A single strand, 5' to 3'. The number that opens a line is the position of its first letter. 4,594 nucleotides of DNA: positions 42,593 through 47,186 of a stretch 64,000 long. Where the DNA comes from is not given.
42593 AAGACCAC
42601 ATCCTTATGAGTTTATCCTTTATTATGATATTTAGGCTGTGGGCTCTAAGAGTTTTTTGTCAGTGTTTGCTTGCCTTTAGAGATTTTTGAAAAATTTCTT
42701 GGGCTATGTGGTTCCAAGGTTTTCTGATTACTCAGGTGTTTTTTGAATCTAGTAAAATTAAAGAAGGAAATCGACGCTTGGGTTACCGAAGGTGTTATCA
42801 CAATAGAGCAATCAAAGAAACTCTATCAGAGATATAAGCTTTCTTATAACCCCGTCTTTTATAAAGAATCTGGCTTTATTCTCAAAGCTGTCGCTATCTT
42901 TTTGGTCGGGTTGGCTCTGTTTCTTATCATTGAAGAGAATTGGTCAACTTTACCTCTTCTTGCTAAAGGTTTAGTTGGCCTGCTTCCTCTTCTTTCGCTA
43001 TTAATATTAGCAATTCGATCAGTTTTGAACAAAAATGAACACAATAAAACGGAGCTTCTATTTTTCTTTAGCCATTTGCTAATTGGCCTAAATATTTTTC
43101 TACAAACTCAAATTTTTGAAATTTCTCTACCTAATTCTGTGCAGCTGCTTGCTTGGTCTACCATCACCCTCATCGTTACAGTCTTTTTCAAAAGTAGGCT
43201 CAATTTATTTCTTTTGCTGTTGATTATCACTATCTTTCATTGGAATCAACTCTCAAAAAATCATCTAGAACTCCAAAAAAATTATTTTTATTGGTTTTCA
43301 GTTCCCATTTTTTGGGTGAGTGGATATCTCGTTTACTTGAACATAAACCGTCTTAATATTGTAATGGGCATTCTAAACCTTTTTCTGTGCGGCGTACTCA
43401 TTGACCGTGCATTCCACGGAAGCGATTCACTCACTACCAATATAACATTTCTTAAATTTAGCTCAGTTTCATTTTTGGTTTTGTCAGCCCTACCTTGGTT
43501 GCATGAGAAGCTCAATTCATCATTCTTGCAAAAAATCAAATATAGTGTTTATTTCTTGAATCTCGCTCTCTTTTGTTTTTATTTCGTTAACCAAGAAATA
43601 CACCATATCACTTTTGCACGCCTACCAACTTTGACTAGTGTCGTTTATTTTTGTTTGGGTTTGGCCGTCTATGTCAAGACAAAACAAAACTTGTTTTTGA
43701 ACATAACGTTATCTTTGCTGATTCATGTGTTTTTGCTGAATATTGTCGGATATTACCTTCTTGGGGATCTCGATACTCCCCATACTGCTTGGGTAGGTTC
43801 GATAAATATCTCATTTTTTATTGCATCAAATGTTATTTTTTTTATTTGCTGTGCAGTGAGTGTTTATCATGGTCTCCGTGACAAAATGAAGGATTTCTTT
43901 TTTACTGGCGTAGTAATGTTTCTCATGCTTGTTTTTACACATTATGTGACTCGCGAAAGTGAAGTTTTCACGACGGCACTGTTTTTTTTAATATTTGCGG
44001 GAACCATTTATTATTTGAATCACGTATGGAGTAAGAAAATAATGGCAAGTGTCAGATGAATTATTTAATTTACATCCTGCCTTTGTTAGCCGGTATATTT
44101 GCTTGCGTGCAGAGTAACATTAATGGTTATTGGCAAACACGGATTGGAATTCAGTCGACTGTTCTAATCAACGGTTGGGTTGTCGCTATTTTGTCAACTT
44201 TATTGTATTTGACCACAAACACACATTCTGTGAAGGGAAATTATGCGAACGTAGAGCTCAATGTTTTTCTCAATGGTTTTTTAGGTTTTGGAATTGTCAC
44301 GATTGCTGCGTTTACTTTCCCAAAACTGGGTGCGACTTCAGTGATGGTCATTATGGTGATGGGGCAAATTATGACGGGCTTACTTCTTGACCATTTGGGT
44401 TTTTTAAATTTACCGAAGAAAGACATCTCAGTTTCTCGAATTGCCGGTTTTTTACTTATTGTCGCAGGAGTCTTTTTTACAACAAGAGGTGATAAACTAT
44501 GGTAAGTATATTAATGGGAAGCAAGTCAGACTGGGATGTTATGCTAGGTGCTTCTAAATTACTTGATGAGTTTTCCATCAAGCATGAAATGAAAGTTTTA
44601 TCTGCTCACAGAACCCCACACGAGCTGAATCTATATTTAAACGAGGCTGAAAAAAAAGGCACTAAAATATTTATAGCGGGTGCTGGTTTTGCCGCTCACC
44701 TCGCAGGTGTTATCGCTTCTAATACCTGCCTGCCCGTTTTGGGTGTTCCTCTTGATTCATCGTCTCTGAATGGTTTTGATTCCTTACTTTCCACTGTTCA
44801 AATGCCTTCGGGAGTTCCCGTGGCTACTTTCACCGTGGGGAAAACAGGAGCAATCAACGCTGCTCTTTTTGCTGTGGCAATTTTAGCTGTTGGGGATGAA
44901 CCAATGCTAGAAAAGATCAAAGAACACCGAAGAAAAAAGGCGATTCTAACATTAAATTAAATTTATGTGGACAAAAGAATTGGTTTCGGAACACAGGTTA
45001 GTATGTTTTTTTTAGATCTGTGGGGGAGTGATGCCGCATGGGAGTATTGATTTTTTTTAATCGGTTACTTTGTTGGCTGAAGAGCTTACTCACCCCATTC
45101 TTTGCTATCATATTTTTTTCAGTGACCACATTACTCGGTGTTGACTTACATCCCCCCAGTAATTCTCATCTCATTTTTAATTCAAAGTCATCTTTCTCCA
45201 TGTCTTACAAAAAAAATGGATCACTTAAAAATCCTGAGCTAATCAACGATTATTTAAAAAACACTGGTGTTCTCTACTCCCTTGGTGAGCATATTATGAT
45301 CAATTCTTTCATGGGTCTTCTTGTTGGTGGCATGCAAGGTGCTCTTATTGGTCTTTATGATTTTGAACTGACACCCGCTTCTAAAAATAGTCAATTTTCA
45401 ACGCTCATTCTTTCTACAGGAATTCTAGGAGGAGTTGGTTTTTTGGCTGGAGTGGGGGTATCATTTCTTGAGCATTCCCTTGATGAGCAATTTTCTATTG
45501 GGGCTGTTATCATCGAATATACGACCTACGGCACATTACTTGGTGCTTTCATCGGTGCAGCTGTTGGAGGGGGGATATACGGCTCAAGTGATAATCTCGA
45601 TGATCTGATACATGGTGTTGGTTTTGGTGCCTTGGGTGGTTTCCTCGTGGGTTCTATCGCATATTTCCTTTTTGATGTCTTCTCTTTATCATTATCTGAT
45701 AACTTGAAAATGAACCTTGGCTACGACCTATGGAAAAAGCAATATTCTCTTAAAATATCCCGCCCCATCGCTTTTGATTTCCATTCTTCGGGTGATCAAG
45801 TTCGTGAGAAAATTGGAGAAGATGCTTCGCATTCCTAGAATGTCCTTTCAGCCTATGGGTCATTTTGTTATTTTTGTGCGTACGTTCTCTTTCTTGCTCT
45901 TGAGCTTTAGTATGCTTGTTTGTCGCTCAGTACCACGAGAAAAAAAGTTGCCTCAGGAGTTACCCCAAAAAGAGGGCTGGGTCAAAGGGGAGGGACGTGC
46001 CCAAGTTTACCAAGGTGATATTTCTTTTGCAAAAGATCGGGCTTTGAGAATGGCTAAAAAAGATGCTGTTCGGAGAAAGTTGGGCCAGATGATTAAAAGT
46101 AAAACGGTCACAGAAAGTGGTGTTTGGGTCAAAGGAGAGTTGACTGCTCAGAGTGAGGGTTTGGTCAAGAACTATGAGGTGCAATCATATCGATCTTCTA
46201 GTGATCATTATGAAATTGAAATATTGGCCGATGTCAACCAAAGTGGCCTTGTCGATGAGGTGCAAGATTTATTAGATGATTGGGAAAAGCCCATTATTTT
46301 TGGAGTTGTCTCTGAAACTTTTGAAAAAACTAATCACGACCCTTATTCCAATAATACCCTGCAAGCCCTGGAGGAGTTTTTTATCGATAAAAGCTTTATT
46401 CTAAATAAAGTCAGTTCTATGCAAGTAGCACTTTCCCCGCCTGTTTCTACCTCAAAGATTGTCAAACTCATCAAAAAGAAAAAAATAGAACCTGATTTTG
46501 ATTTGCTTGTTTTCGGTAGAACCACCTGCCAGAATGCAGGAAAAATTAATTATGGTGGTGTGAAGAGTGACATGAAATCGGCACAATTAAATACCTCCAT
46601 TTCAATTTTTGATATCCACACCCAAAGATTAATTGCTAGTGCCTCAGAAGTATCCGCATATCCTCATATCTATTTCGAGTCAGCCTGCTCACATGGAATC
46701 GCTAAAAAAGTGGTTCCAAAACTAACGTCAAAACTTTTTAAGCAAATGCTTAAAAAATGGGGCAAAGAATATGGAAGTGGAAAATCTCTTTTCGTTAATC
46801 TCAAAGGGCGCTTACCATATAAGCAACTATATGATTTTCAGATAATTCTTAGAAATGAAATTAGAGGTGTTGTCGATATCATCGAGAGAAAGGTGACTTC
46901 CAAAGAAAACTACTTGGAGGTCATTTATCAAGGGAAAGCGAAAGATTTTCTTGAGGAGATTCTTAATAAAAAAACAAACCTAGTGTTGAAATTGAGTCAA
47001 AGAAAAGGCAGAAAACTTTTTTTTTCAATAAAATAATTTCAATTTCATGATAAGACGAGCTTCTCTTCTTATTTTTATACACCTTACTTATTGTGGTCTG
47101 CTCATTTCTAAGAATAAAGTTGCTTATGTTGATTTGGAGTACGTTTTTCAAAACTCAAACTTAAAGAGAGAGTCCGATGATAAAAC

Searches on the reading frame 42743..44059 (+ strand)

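Call 34: search_protein_families(library=pfam, proteins=[window:42743-44059:+], max_evalue=0.001)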
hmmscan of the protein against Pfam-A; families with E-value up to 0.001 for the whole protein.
window:42743-44059:+ (438 aa): 1 family
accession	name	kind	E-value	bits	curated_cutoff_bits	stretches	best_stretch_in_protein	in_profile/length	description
PF09925.14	DUF2157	-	1e-21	77.6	32.4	1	12-153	2-144/146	Predicted membrane protein (DUF2157)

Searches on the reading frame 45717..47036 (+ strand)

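Call 34: search_protein_families(library=pfam, proteins=[window:45717-47036:+], max_evalue=0.001)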
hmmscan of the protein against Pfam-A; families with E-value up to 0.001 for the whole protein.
window:45717-47036:+ (439 aa): 1 family
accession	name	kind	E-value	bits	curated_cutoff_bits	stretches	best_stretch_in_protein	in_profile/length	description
PF16548.10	FlgT_N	-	9.5e-07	29.7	28.8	1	88-173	2-85/87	Flagellar assembly protein T, N-terminal domain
